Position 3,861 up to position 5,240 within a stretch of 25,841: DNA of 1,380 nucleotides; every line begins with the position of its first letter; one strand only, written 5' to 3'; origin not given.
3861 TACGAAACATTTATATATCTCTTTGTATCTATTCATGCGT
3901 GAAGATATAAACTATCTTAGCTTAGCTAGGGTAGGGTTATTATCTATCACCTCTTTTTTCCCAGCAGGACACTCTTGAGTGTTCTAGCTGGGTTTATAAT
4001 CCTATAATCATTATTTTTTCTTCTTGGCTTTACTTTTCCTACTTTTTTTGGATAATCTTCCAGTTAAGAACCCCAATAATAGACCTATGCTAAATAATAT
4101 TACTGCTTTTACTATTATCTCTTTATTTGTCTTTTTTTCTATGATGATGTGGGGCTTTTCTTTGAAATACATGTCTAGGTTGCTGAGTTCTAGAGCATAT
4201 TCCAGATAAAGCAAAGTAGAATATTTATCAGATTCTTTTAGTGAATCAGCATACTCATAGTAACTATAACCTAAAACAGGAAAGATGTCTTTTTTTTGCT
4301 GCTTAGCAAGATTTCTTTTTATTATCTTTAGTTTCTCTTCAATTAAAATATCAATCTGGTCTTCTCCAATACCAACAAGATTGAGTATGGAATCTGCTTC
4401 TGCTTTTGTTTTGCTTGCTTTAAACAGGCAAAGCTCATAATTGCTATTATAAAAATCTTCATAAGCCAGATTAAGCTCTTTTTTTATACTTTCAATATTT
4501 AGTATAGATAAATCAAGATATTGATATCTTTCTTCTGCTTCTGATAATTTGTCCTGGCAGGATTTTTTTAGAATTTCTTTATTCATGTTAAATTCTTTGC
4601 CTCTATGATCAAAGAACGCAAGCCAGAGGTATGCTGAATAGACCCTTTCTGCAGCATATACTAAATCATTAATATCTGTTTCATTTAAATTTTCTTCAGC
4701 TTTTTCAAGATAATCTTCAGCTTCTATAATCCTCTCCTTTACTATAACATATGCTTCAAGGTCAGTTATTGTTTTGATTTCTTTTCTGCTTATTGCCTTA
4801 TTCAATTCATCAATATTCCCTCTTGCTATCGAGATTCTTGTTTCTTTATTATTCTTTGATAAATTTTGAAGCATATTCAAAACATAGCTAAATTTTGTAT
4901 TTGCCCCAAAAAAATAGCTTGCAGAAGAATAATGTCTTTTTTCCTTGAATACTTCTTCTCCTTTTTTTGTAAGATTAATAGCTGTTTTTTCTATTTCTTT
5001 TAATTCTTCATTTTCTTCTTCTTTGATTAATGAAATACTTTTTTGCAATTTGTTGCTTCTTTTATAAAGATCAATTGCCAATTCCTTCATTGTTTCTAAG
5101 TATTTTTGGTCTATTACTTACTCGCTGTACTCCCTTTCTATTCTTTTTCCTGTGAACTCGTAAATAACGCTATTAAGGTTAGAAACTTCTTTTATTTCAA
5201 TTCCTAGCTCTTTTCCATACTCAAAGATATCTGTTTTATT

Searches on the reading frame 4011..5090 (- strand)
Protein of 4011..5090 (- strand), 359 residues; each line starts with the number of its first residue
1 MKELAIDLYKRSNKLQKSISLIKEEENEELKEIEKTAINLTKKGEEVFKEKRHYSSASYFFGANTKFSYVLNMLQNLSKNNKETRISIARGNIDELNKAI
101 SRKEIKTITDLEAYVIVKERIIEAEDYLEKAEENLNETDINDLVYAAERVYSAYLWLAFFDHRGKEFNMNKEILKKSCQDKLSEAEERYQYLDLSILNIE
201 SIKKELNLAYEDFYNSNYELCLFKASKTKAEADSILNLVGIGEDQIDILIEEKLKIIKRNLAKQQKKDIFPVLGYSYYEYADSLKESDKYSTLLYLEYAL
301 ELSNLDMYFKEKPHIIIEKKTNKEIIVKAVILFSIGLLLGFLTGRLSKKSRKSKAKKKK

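Call 5: search_protein_families(library=pfam, proteins=[window:4011-5090:-], max_evalue=1)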
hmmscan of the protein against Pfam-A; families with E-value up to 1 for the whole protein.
window:4011-5090:- (359 aa): 1 family
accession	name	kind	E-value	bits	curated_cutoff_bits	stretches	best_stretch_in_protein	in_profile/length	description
PF00374.24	NiFeSe_Hases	-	0.13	11.6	25.8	1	10-152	90-232/508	Nickel-dependent hydrogenase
